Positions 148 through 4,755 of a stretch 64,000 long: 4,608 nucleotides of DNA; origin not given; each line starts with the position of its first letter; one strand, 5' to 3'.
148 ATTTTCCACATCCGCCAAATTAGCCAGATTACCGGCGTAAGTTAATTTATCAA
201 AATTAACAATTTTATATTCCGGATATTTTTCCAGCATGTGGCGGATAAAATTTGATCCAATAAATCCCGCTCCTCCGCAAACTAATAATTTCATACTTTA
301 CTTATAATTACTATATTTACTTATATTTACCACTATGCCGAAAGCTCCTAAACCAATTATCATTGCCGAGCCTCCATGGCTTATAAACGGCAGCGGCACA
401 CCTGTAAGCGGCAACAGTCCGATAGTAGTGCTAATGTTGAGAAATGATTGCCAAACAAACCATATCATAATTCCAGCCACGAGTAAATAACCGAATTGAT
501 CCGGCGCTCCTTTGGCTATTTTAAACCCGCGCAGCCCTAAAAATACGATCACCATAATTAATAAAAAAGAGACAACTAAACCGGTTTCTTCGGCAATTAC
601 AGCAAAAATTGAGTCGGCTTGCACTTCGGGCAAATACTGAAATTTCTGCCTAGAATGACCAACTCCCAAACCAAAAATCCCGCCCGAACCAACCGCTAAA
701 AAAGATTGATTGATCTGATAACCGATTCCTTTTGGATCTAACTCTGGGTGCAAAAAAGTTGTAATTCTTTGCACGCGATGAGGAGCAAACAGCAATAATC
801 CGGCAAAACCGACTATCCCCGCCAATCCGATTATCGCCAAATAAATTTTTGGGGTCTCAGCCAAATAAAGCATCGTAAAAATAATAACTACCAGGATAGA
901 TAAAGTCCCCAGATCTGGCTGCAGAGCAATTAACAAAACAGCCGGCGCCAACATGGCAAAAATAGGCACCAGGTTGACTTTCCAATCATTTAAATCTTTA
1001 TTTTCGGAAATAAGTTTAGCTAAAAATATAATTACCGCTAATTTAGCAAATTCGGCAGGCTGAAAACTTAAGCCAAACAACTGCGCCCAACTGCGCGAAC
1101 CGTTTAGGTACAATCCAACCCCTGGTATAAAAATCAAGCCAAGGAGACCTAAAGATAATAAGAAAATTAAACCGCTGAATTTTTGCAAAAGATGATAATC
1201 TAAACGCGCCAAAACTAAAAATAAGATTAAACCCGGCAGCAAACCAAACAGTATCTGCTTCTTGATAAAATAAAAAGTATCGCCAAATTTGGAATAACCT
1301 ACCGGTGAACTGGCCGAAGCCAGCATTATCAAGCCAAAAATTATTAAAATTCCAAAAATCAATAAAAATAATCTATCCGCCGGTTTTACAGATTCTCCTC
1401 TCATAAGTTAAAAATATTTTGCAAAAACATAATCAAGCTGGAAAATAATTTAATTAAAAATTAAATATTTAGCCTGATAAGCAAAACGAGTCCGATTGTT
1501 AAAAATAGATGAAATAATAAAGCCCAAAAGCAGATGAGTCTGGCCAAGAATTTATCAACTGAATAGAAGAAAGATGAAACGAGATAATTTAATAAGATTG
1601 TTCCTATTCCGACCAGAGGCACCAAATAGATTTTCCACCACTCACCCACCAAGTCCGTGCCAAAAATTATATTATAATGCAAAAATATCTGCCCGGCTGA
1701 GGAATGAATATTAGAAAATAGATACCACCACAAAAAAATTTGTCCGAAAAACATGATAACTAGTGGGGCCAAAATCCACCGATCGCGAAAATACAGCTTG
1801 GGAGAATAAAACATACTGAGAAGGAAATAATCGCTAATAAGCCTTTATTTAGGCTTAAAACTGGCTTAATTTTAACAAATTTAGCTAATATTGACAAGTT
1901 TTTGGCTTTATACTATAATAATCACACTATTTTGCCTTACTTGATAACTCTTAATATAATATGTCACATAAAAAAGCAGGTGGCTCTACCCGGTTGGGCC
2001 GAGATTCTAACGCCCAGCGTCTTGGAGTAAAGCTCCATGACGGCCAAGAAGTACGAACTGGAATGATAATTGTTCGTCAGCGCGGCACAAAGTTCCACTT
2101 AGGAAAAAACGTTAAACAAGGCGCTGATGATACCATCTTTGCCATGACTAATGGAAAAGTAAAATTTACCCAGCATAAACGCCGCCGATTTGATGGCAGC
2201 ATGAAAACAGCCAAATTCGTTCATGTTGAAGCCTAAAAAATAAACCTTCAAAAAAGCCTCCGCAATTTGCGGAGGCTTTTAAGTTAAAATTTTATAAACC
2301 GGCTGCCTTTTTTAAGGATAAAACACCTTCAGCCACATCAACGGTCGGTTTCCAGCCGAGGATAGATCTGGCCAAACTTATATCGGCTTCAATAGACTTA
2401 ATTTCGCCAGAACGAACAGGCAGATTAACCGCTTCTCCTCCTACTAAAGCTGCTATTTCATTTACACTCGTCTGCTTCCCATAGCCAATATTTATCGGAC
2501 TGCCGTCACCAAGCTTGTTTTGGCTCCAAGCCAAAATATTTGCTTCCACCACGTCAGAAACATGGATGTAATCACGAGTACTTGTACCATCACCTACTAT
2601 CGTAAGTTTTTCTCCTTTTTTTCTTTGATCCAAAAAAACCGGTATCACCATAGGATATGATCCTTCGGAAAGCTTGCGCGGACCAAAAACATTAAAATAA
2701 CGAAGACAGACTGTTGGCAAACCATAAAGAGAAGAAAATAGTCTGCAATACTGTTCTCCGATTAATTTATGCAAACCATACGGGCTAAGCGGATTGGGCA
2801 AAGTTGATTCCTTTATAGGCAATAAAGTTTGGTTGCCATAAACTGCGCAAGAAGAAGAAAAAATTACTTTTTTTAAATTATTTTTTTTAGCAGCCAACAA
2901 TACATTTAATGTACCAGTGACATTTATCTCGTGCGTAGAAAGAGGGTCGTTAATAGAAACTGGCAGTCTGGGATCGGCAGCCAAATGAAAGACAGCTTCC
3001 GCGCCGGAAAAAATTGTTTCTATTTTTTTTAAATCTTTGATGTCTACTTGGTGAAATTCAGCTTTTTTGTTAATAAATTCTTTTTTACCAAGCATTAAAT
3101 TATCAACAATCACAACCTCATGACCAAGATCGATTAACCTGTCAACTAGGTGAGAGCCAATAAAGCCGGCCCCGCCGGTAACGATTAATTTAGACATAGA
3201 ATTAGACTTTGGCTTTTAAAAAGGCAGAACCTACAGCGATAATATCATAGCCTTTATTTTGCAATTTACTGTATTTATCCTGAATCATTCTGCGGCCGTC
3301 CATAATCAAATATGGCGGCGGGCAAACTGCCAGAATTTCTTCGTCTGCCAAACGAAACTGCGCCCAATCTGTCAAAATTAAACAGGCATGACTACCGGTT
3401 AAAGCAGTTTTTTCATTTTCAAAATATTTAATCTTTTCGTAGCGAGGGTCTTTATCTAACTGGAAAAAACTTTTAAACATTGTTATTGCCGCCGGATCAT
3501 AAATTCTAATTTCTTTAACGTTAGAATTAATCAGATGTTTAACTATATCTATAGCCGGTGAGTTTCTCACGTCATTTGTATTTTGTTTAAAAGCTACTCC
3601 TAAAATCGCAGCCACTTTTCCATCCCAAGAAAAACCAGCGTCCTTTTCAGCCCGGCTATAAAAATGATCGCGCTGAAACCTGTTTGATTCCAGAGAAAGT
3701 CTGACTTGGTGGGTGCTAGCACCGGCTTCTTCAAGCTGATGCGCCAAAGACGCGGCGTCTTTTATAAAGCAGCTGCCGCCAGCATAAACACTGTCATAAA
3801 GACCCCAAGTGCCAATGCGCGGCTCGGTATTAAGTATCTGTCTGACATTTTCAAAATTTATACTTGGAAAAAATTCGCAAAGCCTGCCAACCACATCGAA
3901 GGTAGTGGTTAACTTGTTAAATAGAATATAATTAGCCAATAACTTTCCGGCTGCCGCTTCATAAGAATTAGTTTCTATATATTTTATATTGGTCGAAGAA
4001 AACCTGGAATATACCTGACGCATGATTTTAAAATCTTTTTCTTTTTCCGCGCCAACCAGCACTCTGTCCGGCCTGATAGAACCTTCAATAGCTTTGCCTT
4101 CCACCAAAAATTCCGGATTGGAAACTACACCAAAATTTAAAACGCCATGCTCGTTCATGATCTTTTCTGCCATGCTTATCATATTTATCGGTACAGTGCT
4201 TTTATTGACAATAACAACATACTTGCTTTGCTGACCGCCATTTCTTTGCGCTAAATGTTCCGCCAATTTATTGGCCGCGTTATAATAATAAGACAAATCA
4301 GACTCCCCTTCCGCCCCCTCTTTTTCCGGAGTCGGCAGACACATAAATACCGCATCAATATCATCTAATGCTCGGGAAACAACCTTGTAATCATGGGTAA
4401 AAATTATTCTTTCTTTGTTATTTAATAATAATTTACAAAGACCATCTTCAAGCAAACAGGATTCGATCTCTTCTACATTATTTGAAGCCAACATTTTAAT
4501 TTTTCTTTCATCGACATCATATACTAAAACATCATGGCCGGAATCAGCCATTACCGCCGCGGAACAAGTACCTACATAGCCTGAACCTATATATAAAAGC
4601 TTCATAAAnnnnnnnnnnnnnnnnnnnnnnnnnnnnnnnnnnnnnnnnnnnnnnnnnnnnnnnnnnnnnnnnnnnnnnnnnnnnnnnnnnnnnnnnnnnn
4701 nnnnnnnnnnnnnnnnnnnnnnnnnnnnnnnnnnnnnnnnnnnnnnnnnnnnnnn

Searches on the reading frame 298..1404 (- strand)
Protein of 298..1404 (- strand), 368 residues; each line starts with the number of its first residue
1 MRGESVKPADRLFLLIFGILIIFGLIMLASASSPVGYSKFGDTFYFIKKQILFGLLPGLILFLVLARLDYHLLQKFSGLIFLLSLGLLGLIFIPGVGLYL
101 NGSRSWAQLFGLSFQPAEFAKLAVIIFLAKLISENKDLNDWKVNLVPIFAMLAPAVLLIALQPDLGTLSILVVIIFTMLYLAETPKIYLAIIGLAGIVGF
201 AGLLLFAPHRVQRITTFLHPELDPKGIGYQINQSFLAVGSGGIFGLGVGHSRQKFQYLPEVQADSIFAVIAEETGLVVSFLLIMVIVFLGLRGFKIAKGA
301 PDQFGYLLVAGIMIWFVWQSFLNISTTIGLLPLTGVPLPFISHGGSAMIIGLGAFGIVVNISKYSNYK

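Call 11: search_protein_families(library=pfam, proteins=[window:298-1404:-], max_evalue=0.000001)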
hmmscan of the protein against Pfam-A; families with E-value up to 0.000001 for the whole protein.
window:298-1404:- (368 aa): 1 family
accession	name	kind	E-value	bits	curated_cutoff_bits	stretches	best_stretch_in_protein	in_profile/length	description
PF01098.24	FTSW_RODA_SPOVE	-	8.5e-96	321.5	26.4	1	11-366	2-355/356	Cell cycle protein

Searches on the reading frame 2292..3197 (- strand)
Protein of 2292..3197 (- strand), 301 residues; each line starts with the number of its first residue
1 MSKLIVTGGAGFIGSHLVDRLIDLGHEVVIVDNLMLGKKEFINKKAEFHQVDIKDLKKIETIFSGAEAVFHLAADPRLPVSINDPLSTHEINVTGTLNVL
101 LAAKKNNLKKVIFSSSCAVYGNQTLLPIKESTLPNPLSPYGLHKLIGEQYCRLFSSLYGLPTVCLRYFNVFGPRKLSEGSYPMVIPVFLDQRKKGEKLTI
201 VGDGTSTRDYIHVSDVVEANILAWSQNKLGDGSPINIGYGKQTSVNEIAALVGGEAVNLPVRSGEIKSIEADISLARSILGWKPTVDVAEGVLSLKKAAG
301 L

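Call 11: search_protein_families(library=pfam, proteins=[window:2292-3197:-], max_evalue=0.000001)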
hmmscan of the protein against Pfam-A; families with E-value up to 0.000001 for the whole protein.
window:2292-3197:- (301 aa): 7 families
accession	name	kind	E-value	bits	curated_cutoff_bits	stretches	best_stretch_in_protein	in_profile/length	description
PF01370.27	Epimerase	-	1.2e-64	218.4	20.9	1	5-238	2-240/240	NAD dependent epimerase/dehydratase family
PF16363.11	GDP_Man_Dehyd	-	5.5e-55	187.6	27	1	5-292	1-329/332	GDP-mannose 4,6 dehydratase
PF01073.25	3Beta_HSD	-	2.4e-26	92.9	22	1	5-224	1-229/280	3-beta hydroxysteroid dehydrogenase/isomerase family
PF02719.21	Polysacc_synt_2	-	9.1e-19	68.2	20.2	1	5-231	2-224/293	Polysaccharide biosynthesis protein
PF04321.23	RmlD_sub_bind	-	6.1e-13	48.9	27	1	3-203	2-178/287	RmlD substrate binding domain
PF07993.18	NAD_binding_4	-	2.7e-10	40.3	20.1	0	58-172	81-209/258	Male sterility protein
PF13460.12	NAD_binding_10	-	2.2e-09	37.9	27.2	1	8-122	1-104/184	NAD(P)H-binding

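Call 26: search_protein_families(library=ncbifam, proteins=[window:2292-3197:-], max_evalue=1e-20)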
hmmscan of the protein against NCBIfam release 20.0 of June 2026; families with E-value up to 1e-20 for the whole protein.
window:2292-3197:- (301 aa): 10 families
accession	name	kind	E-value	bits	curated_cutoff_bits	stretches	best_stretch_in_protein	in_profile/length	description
TIGR01179.1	galE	equivalog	4e-58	196.8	262.3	1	3-287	1-312/332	UDP-glucose 4-epimerase GalE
TIGR04180.1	EDH_00030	hypoth_equivalog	4.1e-44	150.8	475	1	5-253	2-253/297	NAD-dependent 4,6-dehydratase LegB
NF011728.1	PRK15181.1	equivalog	9.5e-44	149.8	760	1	3-293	17-331/348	Vi polysaccharide biosynthesis UDP-N-acetylglucosaminuronic acid C-4 epimerase TviC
NF007956.0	PRK10675.1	subfamily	3.9e-36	124.8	394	1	3-287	2-317/338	UDP-glucose 4-epimerase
TIGR02197.1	heptose_epim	equivalog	5.2e-35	121.1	274.6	1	4-253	1-257/316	ADP-glyceromanno-heptose 6-epimerase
TIGR01181.1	dTDP_gluc_dehyt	equivalog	6.8e-35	120.7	365.1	1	3-292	1-304/321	dTDP-glucose 4,6-dehydratase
NF008360.0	PRK11150.1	equivalog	1.6e-24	86.7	452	1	4-250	2-248/310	ADP-glyceromanno-heptose 6-epimerase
NF007490.0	PRK10084.1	subfamily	5.5e-24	84.8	649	1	3-238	2-259/361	dTDP-glucose 4,6-dehydratase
NF007582.0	PRK10217.1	equivalog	4e-23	82.1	698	1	1-238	1-252/355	dTDP-glucose 4,6-dehydratase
TIGR03466.1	HpnA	hypoth_equivalog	5.7e-22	78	367.65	1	3-180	2-180/327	hopanoid-associated sugar epimerase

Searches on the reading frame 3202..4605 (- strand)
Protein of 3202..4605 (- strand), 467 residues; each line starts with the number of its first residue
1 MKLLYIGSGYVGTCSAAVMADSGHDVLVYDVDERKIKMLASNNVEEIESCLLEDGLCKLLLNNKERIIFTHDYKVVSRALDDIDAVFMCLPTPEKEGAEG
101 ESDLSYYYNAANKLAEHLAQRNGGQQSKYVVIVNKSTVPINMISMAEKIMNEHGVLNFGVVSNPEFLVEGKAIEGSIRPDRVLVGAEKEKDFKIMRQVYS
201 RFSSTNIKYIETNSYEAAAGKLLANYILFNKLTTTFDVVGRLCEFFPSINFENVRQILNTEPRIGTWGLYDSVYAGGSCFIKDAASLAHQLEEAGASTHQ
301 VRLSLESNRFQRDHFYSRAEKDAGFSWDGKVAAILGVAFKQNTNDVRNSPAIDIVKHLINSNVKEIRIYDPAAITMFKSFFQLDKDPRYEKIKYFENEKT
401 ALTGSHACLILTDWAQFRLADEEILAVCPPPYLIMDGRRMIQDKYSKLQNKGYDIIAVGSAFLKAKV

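Call 11: search_protein_families(library=pfam, proteins=[window:3202-4605:-], max_evalue=0.000001)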
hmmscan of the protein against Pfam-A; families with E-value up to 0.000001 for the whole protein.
window:3202-4605:- (467 aa): 3 families
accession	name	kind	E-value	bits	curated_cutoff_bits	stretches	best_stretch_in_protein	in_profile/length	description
PF03721.20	UDPG_MGDP_dh_N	-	7.4e-40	137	27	1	1-197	1-186/187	UDP-glucose/GDP-mannose dehydrogenase family, NAD binding domain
PF03720.21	UDPG_MGDP_dh_C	-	1.4e-22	80.5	30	1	333-442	1-102/103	UDP-glucose/GDP-mannose dehydrogenase family, UDP binding domain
PF00984.24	UDPG_MGDP_dh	-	2.8e-10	40.6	25.4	1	217-309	3-93/94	UDP-glucose/GDP-mannose dehydrogenase family, central domain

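Call 26: search_protein_families(library=ncbifam, proteins=[window:3202-4605:-], max_evalue=1e-20)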
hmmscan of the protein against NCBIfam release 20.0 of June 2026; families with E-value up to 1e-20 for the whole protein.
window:3202-4605:- (467 aa): 4 families
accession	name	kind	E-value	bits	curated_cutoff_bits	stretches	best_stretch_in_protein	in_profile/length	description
TIGR03026.1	NDP-sugDHase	subfamily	7.6e-75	252.2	189.8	1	1-438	1-412/413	nucleotide sugar dehydrogenase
NF047673.2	TeichurnBiosyTuaD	equivalog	1.6e-68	231.9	700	1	2-463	3-434/439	UDP-glucose 6-dehydrogenase TuaD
NF041297.1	UDPGDh_AglM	equivalog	1.4e-67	228.5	670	1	1-444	1-420/429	UDP-glucose 6-dehydrogenase AglM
NF040825.1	UDPMaNacDH_Arch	equivalog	2.4e-32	112.3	750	1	1-444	1-404/418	UDP-N-acetyl-D-mannosamine dehydrogenase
